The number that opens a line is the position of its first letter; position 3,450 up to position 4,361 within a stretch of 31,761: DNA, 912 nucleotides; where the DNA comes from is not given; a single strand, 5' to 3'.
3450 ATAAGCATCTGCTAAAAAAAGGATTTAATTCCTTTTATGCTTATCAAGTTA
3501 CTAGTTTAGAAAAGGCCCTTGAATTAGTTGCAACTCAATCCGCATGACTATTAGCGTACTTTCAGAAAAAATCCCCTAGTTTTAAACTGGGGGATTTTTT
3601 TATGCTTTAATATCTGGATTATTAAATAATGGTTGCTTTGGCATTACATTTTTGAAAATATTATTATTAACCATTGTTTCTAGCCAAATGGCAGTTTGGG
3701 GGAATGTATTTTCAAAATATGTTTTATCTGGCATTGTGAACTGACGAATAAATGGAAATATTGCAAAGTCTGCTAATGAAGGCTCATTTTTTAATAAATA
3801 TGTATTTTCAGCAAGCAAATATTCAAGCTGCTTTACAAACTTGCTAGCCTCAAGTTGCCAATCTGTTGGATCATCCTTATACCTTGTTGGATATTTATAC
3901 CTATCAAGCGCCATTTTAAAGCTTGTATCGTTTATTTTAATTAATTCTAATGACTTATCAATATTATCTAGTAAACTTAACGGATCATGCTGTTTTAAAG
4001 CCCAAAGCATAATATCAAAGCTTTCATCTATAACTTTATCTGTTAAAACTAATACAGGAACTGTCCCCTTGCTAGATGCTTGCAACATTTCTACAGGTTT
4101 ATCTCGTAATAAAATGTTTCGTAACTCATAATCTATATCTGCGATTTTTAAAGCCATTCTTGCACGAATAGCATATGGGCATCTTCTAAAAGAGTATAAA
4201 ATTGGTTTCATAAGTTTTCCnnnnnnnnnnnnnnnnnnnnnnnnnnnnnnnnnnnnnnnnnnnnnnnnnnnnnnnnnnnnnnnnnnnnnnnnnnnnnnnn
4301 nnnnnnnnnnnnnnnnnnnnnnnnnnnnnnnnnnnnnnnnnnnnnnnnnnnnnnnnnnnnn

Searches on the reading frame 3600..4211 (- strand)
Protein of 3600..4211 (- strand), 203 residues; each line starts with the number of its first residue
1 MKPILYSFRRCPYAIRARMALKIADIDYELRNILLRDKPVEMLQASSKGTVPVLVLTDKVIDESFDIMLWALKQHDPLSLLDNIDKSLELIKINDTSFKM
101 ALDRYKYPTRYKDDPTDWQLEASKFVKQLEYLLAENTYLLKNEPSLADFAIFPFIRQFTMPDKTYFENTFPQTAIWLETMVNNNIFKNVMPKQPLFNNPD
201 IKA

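Call 5: search_protein_families(library=pfam, proteins=[window:3600-4211:-], max_evalue=0.01)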
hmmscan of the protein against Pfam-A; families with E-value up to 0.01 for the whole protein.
window:3600-4211:- (203 aa): 9 families
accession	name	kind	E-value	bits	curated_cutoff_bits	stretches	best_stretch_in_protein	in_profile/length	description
PF13417.12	GST_N_3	-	3.8e-16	59.6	22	1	5-76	1-72/75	Glutathione S-transferase, N-terminal domain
PF13409.12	GST_N_2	-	1.4e-12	48.4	25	1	11-71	2-67/70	Glutathione S-transferase, N-terminal domain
PF02798.26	GST_N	-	3.1e-08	34.2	20.9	1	4-67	4-70/76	Glutathione S-transferase, N-terminal domain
PF00462.30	Glutaredoxin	-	2.8e-06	27.9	22.9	1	5-61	3-60/60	Glutaredoxin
PF00043.30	GST_C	-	3.8e-06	27.5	20.7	1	122-182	31-91/93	Glutathione S-transferase, C-terminal domain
PF14497.11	GST_C_3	-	2.1e-05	25.1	21.6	1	121-180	30-91/104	Glutathione S-transferase, C-terminal domain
PF13410.11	GST_C_2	-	2.6e-05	24.6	24.9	1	123-163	12-52/69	Glutathione S-transferase, C-terminal domain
PF21972.1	Arc1p_N_like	-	0.0021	18.8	27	1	120-153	15-48/81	Nuclear-export cofactor Arc1p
PF17172.10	GST_N_4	-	0.0025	18.9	30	1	12-79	1-64/99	Glutathione S-transferase N-terminal domain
